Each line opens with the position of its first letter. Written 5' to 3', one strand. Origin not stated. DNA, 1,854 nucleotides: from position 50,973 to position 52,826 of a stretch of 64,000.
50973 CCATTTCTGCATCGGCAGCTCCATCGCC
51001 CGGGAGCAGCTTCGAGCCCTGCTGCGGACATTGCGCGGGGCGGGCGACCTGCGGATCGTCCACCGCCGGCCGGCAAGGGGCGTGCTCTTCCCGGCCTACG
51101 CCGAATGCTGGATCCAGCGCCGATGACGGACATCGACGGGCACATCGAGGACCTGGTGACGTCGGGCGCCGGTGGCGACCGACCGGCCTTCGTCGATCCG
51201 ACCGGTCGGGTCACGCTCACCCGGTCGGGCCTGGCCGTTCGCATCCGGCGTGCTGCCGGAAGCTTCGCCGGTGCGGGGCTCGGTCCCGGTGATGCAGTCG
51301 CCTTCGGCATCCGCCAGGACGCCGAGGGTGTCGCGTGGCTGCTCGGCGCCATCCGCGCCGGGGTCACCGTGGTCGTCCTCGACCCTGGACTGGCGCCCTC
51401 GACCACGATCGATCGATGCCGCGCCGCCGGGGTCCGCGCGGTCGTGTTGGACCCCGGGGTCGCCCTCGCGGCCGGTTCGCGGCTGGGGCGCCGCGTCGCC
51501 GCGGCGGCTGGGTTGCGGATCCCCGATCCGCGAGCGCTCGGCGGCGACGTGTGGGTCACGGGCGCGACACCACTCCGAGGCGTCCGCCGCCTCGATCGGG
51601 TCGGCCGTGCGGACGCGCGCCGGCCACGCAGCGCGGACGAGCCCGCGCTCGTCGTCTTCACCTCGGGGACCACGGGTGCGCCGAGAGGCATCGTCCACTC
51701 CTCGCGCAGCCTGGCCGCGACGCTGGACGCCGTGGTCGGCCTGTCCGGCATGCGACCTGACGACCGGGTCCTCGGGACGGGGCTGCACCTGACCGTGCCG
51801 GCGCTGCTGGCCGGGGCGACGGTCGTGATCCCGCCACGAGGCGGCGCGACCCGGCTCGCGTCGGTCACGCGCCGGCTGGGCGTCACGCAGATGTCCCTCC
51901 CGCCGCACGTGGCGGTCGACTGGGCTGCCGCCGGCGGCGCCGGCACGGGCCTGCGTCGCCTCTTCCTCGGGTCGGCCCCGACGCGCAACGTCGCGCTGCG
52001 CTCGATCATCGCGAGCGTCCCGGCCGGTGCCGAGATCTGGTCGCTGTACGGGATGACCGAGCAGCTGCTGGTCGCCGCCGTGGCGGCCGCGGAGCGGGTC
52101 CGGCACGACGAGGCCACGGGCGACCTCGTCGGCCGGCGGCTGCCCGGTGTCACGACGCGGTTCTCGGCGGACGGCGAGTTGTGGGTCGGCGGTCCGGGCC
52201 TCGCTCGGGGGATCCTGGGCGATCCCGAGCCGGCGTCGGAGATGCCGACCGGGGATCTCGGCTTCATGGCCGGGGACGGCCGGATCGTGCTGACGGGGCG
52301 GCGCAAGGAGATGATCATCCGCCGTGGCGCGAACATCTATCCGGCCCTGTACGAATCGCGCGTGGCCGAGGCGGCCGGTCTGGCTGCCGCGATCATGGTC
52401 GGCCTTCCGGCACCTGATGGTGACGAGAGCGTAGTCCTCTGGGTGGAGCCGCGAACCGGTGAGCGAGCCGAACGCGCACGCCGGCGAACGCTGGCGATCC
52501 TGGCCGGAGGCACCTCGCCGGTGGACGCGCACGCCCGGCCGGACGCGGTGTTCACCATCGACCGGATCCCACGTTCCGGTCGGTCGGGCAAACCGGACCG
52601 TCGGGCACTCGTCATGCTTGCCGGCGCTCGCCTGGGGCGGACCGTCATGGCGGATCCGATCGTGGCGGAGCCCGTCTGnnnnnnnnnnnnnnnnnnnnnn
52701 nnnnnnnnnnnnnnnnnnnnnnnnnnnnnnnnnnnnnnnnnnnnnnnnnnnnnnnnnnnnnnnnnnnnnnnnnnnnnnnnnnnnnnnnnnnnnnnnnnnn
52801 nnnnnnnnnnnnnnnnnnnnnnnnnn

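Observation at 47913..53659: OleA/OleC/OleD-like operon without OleB but with a GT2 and a P450: candidate beta-lactone or modified long-chain lipid pathway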

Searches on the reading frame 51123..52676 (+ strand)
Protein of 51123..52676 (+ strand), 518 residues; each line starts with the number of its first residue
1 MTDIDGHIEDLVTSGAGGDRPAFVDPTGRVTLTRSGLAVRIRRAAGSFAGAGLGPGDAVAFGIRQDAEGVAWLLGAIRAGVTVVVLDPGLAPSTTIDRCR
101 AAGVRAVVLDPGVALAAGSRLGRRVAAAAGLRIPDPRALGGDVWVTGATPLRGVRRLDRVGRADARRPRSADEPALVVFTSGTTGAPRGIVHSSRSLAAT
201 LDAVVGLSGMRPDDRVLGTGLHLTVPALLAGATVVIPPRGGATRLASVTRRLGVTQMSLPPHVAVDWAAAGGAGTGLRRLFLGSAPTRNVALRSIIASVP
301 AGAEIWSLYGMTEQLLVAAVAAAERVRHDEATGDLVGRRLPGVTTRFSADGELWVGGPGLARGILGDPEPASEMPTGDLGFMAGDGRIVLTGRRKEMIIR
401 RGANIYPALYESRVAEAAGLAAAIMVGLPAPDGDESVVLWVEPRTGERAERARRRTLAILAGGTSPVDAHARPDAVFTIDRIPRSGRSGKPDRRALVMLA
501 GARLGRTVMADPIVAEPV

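Call 10: search_protein_families(library=pfam, proteins=[window:51123-52676:+], max_evalue=0.01)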
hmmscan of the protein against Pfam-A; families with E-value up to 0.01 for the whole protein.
window:51123-52676:+ (518 aa): 1 family
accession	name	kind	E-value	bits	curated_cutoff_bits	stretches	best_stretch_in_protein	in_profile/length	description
PF00501.34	AMP-binding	-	2.2e-42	145.7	29.9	1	18-364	9-383/384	AMP-binding enzyme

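Call 11: search_protein_families(library=ncbifam, proteins=[window:51123-52676:+], max_evalue=0.01)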
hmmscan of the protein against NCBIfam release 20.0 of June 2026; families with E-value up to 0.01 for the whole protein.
window:51123-52676:+ (518 aa): 95 families (the best 25 are shown)
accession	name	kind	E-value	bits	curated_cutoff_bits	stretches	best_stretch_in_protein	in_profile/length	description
NF004837.0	PRK06187.1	subfamily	1.4e-34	119.2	476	1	33-496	35-518/531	long-chain-fatty-acid--CoA ligase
NF004511.1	PRK05852.1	equivalog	1e-32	113.5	650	1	20-496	15-500/505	FadD7 family fatty acid--CoA ligase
TIGR01733.1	AA-adenyl-dom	subfamily_domain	1.4e-31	109.8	317.4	1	39-420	7-404/409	amino acid adenylation domain-containing protein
TIGR01923.1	menE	equivalog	6.2e-30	104.4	330.15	1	39-429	7-383/442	o-succinylbenzoate--CoA ligase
NF006754.0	PRK09274.1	equivalog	9.4e-29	100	478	2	33-345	43-364/555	fatty acid CoA ligase family protein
NF005801.1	PRK07656.1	equivalog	1.4e-25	89.9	657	1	18-430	15-439/500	FadD3 family acyl-CoA ligase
NF005702.0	PRK07514.1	subfamily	1.6e-23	82.9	558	1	30-485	28-486/506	malonyl-CoA synthase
NF004114.0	PRK05605.1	equivalog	3.3e-22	78.5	766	2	345-494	414-563/575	long-chain-fatty-acid--CoA ligase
NF009071.0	PRK12406.1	subfamily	1.3e-21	76.7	701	2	376-455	384-463/510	acyl-CoA synthetase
NF005714.0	PRK07529.1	subfamily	3e-21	75.4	632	2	162-509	208-585/640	acyl-CoA synthetase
NF052580.1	Str24CoAsynCasG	equivalog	1.3e-20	73.3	750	2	223-452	259-507/548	steroid-24-oyl-CoA synthetase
NF005858.0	PRK07787.1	subfamily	2.7e-20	72.2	575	1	42-495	33-467/471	acyl-CoA synthetase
TIGR03098.1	ligase_PEP_1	hypoth_equivalog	4.4e-20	71.6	592.35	2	29-317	23-317/517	acyl-CoA ligase (AMP-forming), exosortase A system-associated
NF005850.0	PRK07768.1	subfamily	3.5e-19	68.5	572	1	374-494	416-537/545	long-chain-fatty-acid--CoA ligase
NF038343.1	ligase_FadD11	exception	3.7e-18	65.2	950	2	283-425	335-477/585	fatty acid--CoA ligase FadD11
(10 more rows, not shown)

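Call 13: search_solved_structures(query=window:51123-52676:+, max_evalue=0.00001)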
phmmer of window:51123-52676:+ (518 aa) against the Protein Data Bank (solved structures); distinct sequences matched with E-value up to 0.00001: 99 (the best 60 are shown).
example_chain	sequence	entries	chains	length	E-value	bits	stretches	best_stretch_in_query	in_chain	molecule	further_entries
6h1b_A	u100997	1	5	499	1.5e-20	77.1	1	31-447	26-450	Fatty acid CoA ligase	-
6sq8_A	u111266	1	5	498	1.8e-20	76.8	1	31-456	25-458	Fatty acid CoA ligase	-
5ie0_A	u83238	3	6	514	1.5e-16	63.9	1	20-496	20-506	Oxalate--CoA ligase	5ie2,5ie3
8weu_A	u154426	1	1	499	7.4e-14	55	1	141-489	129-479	Fatty-acyl-CoA synthase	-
8wev_A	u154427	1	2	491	7.9e-14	54.9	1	141-489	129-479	Feruloyl-CoA Synthetase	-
3cw8_X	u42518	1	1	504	9.7e-14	54.6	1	19-498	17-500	4-chlorobenzoyl CoA ligase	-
4fuq_A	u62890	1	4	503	1.3e-13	54.1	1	34-490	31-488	Malonyl CoA synthetase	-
4gxr_A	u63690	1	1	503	2e-13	53.6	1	34-485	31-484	Malonyl CoA synthetase, Benzoate-CoA ligase Chimeric protein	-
3r44_A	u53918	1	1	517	2.5e-13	53.2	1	21-435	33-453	fatty acyl CoA synthetase FADD13 (FATTY-ACYL-CoA SYNTHETASE)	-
4gxq_A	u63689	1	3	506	2.9e-13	53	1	34-443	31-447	Malonyl CoA synthetase, Benzoate-CoA ligase Chimeric protein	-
1t5d_X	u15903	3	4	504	3e-13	53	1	19-498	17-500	4-chlorobenzoyl CoA ligase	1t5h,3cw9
4fut_A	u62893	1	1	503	3.3e-13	52.9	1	34-485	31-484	Malonyl CoA synthetase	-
3dlp_X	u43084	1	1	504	3.9e-13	52.6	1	19-498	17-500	4-Chlorobenzoate CoA Ligase/Synthetase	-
6o6e_B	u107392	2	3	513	4.9e-13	52.3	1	31-497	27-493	L-proline--[L-prolyl-carrier protein] ligase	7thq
6m01_A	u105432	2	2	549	6.3e-13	51.9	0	13-220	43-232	Putative ATP-dependent b-aminoacyl-ACP synthetase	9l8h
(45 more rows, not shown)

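Call 50: search_protein_representatives(protein=window:51123-52676:+)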
Query: 518 residues. Proteins with E-value up to 0.001 (for the whole library): 54512; up to 1e-10: 9549; up to 1e-30: 255. The best 150 are listed.
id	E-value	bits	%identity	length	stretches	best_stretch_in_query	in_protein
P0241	1.6e-156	538.8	58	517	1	16-508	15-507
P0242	1.8e-151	522.2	58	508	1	12-506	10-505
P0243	5.4e-139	481.0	55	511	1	17-514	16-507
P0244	1.8e-135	469.4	54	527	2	9-371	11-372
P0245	2.2e-102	360.3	49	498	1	10-514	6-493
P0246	1.2e-87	311.7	68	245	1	145-372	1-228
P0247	1.7e-83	298.0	53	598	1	16-387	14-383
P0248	1.1e-73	265.6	41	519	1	25-496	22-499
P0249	1.3e-72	262.0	43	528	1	8-500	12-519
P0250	4.0e-69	250.6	38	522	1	19-500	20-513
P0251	1.2e-64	235.7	43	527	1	31-504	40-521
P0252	3.7e-64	234.2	42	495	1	32-496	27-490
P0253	1.3e-63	232.3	42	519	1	32-501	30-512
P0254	3.2e-63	231.1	39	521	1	22-503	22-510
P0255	5.0e-62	227.1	36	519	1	19-497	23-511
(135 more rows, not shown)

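Call 60: find_homologous_proteins(query=window:51123-52676:+, max_evalue=1e-20)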
Query window:51123-52676:+ (518 aa): 157 proteins with E <= 1e-20 among 8000 candidates; the best 120 are listed.
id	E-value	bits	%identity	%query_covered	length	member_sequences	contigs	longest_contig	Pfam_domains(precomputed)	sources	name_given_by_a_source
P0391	0.0e+0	1085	100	100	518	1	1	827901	PF00501.35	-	-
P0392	4.7e-251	852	79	100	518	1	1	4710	PF00501.35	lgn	-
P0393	1.3e-163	564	61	95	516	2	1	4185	PF00501.35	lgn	-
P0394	5.1e-161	555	57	95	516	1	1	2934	PF00501.35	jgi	jgi:acyl-CoA synthetase (AMP-forming)/AMP-acid ligase II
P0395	4.0e-159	549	59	95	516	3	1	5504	PF00501.35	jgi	jgi:acyl-CoA synthetase (AMP-forming)/AMP-acid ligase II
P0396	8.6e-159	548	58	97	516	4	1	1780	PF00501.35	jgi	jgi:acyl-CoA synthetase (AMP-forming)/AMP-acid ligase II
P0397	1.4e-158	547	58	97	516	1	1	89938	PF00501.35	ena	-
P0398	8.6e-158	545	59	95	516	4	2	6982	PF00501.35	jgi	jgi:acyl-CoA synthetase (AMP-forming)/AMP-acid ligase II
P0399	2.4e-157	543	58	97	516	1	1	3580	PF00501.35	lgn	-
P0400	2.5e-156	540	57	93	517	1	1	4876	PF00501.35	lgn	-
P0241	5.2e-156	539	58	94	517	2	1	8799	PF00501.35,PF13193.13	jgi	-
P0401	6.4e-154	532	56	99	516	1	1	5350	PF00501.35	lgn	-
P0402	2.2e-153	530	58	94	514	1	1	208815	PF00501.35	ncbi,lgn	-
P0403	4.0e-153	529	57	95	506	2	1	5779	PF00501.35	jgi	jgi:acyl-CoA synthetase (AMP-forming)/AMP-acid ligase II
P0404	2.0e-152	527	56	99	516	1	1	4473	PF00501.35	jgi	jgi:acyl-CoA synthetase (AMP-forming)/AMP-acid ligase II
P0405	2.2e-151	524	58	91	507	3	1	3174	PF00501.35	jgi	jgi:acyl-CoA synthetase (AMP-forming)/AMP-acid ligase II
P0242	5.8e-151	522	59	94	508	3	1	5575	PF00501.35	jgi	jgi:acyl-CoA synthetase (AMP-forming)/AMP-acid ligase II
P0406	1.7e-150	521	57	93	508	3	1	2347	PF00501.35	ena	-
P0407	5.0e-150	519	56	98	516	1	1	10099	PF00501.35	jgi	jgi:acyl-CoA synthetase (AMP-forming)/AMP-acid ligase II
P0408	1.4e-149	518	56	97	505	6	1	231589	PF00501.35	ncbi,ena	-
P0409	2.2e-149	517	56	96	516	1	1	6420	PF00501.35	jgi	jgi:acyl-CoA synthetase (AMP-forming)/AMP-acid ligase II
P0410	8.8e-149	515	58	91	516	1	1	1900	PF00501.35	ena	-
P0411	9.8e-149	515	55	99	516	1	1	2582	PF00501.35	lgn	-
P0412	6.2e-148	512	57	92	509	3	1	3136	PF00501.35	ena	-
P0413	1.0e-147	512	58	91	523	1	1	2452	PF00501.35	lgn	-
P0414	3.0e-147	510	53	99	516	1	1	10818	PF00501.35,PF13193.13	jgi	jgi:acyl-CoA synthetase (AMP-forming)/AMP-acid ligase II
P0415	6.8e-145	502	54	99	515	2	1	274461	PF00501.35,PF13193.13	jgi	jgi:acyl-CoA synthetase (AMP-forming)/AMP-acid ligase II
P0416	7.0e-143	496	54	100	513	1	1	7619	PF00501.35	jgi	jgi:acyl-CoA synthetase (AMP-forming)/AMP-acid ligase II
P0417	1.1e-141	492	53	99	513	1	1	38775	PF00501.35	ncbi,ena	-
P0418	4.4e-141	490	54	96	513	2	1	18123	PF00501.35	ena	-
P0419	8.3e-141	489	53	96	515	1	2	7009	PF00501.35,PF13193.13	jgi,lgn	jgi:Acyl-CoA synthetases (AMP-forming)/AMP-acid ligases II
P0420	1.5e-140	488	54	96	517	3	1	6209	PF00501.35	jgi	jgi:acyl-CoA synthetase (AMP-forming)/AMP-acid ligase II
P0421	1.9e-139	484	54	96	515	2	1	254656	PF00501.35,PF13193.13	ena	-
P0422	7.3e-139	482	54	96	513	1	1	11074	PF00501.35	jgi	jgi:acyl-CoA synthetase (AMP-forming)/AMP-acid ligase II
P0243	1.7e-138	481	55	95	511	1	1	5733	PF00501.35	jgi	jgi:acyl-CoA synthetase (AMP-forming)/AMP-acid ligase II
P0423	3.2e-138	480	53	98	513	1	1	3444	PF00501.35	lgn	-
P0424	1.0e-136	475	52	100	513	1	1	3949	PF00501.35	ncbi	ncbi:MAG: class I adenylate-forming enzyme family protein [Chloroflexota bacterium]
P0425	1.3e-136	475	53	96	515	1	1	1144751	PF00501.35,PF13193.13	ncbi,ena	-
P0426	5.7e-136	473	52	96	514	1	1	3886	PF00501.35,PF13193.13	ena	-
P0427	7.4e-136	472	53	96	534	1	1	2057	PF00501.35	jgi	jgi:acyl-CoA synthetase (AMP-forming)/AMP-acid ligase II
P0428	8.8e-136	472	52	100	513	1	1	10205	PF00501.35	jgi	jgi:acyl-CoA synthetase (AMP-forming)/AMP-acid ligase II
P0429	4.4e-135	470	53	96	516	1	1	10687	PF00501.35,PF13193.13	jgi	jgi:acyl-CoA synthetase (AMP-forming)/AMP-acid ligase II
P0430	5.8e-135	469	51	96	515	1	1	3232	PF00501.35,PF13193.13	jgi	jgi:long-chain acyl-CoA synthetase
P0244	5.8e-135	469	51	93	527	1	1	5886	PF00501.35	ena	-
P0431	1.6e-134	468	53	92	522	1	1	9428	PF00501.35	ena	-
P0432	2.7e-134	467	53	96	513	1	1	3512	PF00501.35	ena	-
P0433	4.1e-134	467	53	96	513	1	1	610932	PF00501.35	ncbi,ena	-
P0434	5.5e-134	466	51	96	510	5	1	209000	PF00501.35,PF13193.13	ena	-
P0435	2.9e-132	461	51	96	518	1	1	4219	PF00501.35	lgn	-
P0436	4.9e-132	460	51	96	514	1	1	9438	PF00501.35,PF13193.13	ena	-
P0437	2.2e-130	454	51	91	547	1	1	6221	PF00501.35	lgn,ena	-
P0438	6.9e-127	443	49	98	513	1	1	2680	PF00501.35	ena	-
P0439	1.1e-126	442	49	94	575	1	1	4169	PF00501.35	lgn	-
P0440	8.9e-124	433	50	96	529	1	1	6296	PF00501.35,PF13193.13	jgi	jgi:acyl-CoA synthetase (AMP-forming)/AMP-acid ligase II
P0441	1.2e-109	386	52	83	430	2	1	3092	PF00501.35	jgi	jgi:acyl-CoA synthetase (AMP-forming)/AMP-acid ligase II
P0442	1.2e-90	323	63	54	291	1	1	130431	PF00501.35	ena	-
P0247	5.3e-83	298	54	69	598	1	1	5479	PF00501.35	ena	-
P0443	9.9e-70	254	41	94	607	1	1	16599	PF00501.35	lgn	-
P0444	2.8e-69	253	57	48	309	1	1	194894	PF00501.35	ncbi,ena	-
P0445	2.2e-67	246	39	94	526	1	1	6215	PF00501.35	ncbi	-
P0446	3.8e-67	246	37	94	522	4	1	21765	PF00501.35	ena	-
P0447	4.2e-65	239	40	92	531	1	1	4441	PF00501.35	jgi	jgi:acyl-CoA synthetase (AMP-forming)/AMP-acid ligase II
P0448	9.0e-65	238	50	53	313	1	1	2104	PF00501.35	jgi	-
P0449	2.0e-64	237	59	44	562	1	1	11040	PF00501.35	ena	-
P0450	9.2e-64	235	36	92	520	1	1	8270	PF00501.35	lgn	-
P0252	1.2e-63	234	40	90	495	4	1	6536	PF00501.35,PF13193.13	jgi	jgi:acyl-CoA synthetase (AMP-forming)/AMP-acid ligase II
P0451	4.7e-62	229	39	92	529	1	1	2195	PF00501.35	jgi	jgi:acyl-CoA synthetase (AMP-forming)/AMP-acid ligase II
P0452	6.8e-62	228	38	92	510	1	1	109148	PF00501.35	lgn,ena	-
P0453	7.0e-62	228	38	92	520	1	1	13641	PF00501.35,PF13193.13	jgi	jgi:acyl-CoA synthetase (AMP-forming)/AMP-acid ligase II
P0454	1.1e-61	228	37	87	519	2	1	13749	PF00501.35,PF13193.13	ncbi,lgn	-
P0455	2.0e-61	227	38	92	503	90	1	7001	PF00501.35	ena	-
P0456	7.5e-59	218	36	96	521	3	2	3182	PF00501.35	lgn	-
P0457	1.5e-58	217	36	92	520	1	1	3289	PF00501.35,PF13193.13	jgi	jgi:acyl-CoA synthetase (AMP-forming)/AMP-acid ligase II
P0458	1.9e-57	214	39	94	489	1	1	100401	PF00501.35,PF13193.13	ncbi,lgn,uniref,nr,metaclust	ncbi:Acyl-CoA synthetase (AMP-forming)/AMP-acid ligase II [Sinosporangium album]|uniref:Acyl-CoA syn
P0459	8.8e-57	212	38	91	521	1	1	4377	PF00501.35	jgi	jgi:acyl-CoA synthetase (AMP-forming)/AMP-acid ligase II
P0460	7.8e-55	205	38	91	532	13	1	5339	PF00501.35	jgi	-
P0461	1.1e-53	201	39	90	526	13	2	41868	PF00501.35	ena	-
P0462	4.8e-53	199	39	85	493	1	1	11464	PF00501.35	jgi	jgi:olefin beta-lactone synthetase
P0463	5.1e-53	199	38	92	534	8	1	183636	PF00501.35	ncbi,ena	-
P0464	9.3e-53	198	38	91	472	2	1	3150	PF00501.35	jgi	jgi:acyl-CoA synthetase (AMP-forming)/AMP-acid ligase II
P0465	1.1e-52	198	39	92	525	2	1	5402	PF00501.35,PF13193.13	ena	-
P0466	1.7e-52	197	38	91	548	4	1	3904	PF00501.35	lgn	-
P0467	2.5e-52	197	39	97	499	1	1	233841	PF00501.35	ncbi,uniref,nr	ncbi:acyl--CoA ligase [Phycicoccus sp. CSK15P-2]|uniref:class I adenylate-forming enzyme family prot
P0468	6.7e-52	195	41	87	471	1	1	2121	PF00501.35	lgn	-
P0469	9.6e-52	195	38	92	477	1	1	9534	PF00501.35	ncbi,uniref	ncbi:class I adenylate-forming enzyme family protein [Actinoplanes sp. NPDC024001]|uniref:class I ad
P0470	2.6e-51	193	38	91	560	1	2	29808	PF00501.35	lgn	-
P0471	4.5e-51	193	37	89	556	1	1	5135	PF00501.35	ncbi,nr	ncbi:MAG: acyl--CoA ligase [Actinomycetales bacterium]|nr:acyl--CoA ligase [Actinomycetales bacteriu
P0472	3.5e-50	190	37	91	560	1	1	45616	PF00501.35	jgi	jgi:acyl-CoA synthetase (AMP-forming)/AMP-acid ligase II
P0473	6.9e-50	189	37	92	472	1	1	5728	PF00501.35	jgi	jgi:acyl-CoA synthetase (AMP-forming)/AMP-acid ligase II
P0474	7.0e-50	189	36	91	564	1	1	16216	PF00501.35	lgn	-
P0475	8.9e-50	188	36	91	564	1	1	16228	PF00501.35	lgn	-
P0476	1.0e-49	188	39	87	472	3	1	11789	PF00501.35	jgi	jgi:acyl-CoA synthetase (AMP-forming)/AMP-acid ligase II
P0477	1.3e-49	188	38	90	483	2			PF00501.35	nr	nr:class I adenylate-forming enzyme family protein [Kitasatospora sp. SID7827]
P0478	1.5e-49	188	36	91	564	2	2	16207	PF00501.35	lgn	-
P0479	1.9e-49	187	33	89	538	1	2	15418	PF00501.35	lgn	-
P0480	2.1e-49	187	34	91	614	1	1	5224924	PF00501.35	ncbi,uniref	ncbi:class I adenylate-forming enzyme family protein [Promicromonospora sp. Populi]|uniref:class I a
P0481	2.2e-49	187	37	91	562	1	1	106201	PF00501.35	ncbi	ncbi:class I adenylate-forming enzyme family protein [Promicromonospora xylanilytica]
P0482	5.5e-49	186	39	89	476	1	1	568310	PF00501.35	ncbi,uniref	ncbi:class I adenylate-forming enzyme family protein [Nocardioides sp. C4-1]|uniref:class I adenylat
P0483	6.3e-49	186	38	91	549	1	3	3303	PF00501.35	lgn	-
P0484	6.3e-49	186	37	91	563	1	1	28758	PF00501.35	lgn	-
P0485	9.1e-49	185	36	92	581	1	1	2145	PF00501.35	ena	-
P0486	1.1e-48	185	37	91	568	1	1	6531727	PF00501.35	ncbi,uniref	ncbi:AMP-binding protein [Promicromonospora sp. NFX87]|uniref:class I adenylate-forming enzyme famil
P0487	2.1e-48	184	37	91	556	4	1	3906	PF00501.35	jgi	jgi:acyl-CoA synthetase (AMP-forming)/AMP-acid ligase II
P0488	5.8e-48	182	38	91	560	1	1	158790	PF00501.35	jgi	jgi:acyl-CoA synthetase (AMP-forming)/AMP-acid ligase II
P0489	7.8e-48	182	37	89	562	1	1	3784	PF00501.35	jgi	jgi:olefin beta-lactone synthetase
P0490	1.8e-47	181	36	91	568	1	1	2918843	PF00501.35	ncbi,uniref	ncbi:class I adenylate-forming enzyme family protein [Promicromonospora vindobonensis]|uniref:Class 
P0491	2.5e-47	180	36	91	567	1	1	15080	PF00501.35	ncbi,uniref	ncbi:AMP-binding protein [Promicromonospora sp. NPDC060271]|uniref:class I adenylate-forming enzyme 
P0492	1.9e-46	177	35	90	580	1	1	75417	PF00501.35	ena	-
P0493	4.2e-46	176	36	91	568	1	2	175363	PF00501.35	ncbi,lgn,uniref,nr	ncbi:Acyl-CoA synthetase (AMP-forming)/AMP-acid ligase II [Promicromonospora umidemergens]|uniref:Cl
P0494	6.1e-46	176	35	91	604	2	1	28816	PF00501.35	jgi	jgi:acyl-CoA synthetase (AMP-forming)/AMP-acid ligase II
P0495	9.5e-46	175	36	91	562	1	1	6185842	PF00501.35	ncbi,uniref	ncbi:AMP-binding protein [Promicromonospora sp. CA-289599]|uniref:class I adenylate-forming enzyme f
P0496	1.1e-45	175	36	92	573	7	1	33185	PF00501.35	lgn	-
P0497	2.0e-45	174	36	89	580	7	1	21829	PF00501.35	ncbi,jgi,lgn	-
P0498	3.6e-45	173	35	91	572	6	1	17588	PF00501.35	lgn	-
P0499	4.4e-45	173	34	90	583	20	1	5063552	PF00501.35,PF13193.13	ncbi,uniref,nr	ncbi:class I adenylate-forming enzyme family protein [Arthrobacter sp. YN]|uniref:class I adenylate-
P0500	5.5e-45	173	37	89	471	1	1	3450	PF00501.35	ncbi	-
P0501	9.8e-45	172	36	91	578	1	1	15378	PF00501.35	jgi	jgi:acyl-CoA synthetase (AMP-forming)/AMP-acid ligase II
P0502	2.3e-44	171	36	92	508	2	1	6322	PF00501.35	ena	-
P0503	3.4e-44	170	33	91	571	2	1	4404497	PF00501.35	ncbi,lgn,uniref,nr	ncbi:class I adenylate-forming enzyme family protein [Paenarthrobacter sp. JL.01a]|uniref:class I ad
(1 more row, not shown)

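Call 61: find_encoding_contigs(protein=P0499, flank=7000, max_places=1)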
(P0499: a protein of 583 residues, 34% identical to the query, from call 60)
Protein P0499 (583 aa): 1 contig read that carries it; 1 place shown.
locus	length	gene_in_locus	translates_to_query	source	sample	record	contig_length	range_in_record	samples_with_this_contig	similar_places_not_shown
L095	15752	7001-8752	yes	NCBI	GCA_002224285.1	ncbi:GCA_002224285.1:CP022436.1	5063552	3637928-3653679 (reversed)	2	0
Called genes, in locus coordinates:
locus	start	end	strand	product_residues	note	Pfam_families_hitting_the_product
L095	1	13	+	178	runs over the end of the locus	PF00347:Ribosomal_L6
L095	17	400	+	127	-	PF00861:Ribosomal_L18p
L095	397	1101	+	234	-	PF00333:Ribosomal_S5, PF03719:Ribosomal_S5_C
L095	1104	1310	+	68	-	PF00327:Ribosomal_L30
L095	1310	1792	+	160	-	PF00828:Ribosomal_L27A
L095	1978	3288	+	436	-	PF00344:SecY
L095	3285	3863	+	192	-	PF00406:ADK, PF13238:AAA_18, PF13671:AAA_33, PF13207:AAA_17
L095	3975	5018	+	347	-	PF00195:Chal_sti_synt_N (weak), PF00108:Thiolase_N (weak), PF08545:ACP_syn_III, PF08541:ACP_syn_III_C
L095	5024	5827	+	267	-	PF13506:Glyco_transf_21 (weak), PF13641:Glyco_tranf_2_3, PF00535:Glycos_transf_2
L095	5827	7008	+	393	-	PF00067:p450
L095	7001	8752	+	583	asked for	PF00501:AMP-binding, PF13193:AMP-binding_C (weak)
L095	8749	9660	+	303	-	PF01370:Epimerase, PF04321:RmlD_sub_bind, PF07993:NAD_binding_4 (faint), PF16363:GDP_Man_Dehyd (faint), PF01073:3Beta_HSD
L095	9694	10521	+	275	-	PF00557:Peptidase_M24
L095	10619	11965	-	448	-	PF01547:SBP_bac_1, PF13416:SBP_bac_8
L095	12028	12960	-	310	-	PF00528:BPD_transp_1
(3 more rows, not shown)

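Call 62: find_encoding_contigs(protein=P0462, flank=7000, max_places=1)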
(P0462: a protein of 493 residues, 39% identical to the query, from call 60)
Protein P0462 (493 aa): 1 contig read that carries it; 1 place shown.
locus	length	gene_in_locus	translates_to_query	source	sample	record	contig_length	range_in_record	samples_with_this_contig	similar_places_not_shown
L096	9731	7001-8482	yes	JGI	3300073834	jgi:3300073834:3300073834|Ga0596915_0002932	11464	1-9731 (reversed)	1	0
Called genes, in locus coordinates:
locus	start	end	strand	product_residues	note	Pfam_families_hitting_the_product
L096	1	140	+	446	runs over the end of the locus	PF00535:Glycos_transf_2, PF13641:Glyco_tranf_2_3, PF13632:Glyco_trans_2_3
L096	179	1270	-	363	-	PF19361:DUF5937, PF13545:HTH_Crp_2 (weak), PF25213:HVO_A0261_N (weak), PF01022:HTH_5, PF02082:Rrf2 (faint), PF12802:MarR_2 (weak), PF12840:HTH_20, PF25212:HVO_A0114 (weak)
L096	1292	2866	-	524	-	PF03806:ABG_transport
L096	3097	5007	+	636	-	PF02129:Peptidase_S15, PF08530:PepX_C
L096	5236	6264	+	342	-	PF00108:Thiolase_N, PF08545:ACP_syn_III, PF08541:ACP_syn_III_C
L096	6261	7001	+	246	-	PF00535:Glycos_transf_2, PF13641:Glyco_tranf_2_3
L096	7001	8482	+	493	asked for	PF00501:AMP-binding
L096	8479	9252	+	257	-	PF13641:Glyco_tranf_2_3, PF00535:Glycos_transf_2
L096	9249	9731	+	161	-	?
